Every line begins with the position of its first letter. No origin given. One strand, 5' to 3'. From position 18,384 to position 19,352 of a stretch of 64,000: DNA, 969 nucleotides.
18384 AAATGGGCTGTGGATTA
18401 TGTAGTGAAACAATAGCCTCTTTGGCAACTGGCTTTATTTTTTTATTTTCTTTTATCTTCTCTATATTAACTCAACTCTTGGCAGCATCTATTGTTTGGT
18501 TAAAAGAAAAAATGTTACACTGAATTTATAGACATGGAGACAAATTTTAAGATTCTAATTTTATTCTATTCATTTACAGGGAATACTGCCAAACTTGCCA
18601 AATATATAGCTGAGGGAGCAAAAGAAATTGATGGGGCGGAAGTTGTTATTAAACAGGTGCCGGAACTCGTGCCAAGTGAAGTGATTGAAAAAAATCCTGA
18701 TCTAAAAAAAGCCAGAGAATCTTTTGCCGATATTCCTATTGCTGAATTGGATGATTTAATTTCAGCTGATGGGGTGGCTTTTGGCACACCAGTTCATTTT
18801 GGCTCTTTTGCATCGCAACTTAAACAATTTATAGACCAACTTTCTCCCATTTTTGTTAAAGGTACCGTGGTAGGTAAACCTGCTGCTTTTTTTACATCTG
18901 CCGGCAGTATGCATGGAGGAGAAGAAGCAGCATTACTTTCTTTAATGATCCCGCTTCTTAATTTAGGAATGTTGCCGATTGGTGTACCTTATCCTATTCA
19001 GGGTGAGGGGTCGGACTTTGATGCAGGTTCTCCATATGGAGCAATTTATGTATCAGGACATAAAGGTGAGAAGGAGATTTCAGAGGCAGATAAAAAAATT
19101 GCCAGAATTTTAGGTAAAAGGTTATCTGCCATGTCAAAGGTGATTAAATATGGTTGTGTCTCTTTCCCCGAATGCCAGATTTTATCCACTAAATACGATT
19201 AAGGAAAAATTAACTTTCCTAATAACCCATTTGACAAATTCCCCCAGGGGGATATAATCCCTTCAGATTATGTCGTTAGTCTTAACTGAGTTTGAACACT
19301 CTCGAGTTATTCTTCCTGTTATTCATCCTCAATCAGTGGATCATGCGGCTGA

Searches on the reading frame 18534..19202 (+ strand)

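Call 3: search_protein_families(library=pfam, proteins=[window:18534-19202:+], max_evalue=0.01)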
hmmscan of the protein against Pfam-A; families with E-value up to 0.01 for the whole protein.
window:18534-19202:+ (222 aa): 5 families
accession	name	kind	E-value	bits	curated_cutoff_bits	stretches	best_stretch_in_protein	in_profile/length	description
PF03358.20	FMN_red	-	3.2e-17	63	24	1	7-153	3-144/152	NADPH-dependent FMN reductase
PF02525.22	Flavodoxin_2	-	4.7e-09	36.7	27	1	6-127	2-139/198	Flavodoxin-like fold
PF12724.12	Flavodoxin_5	-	3.5e-08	34.3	27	1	71-128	37-89/145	Flavodoxin domain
PF00258.30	Flavodoxin_1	-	1.8e-06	28.6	25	1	9-102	1-97/143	Flavodoxin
PF12641.12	Flavodoxin_3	-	0.0073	16.6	27.5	0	8-33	1-26/160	Flavodoxin domain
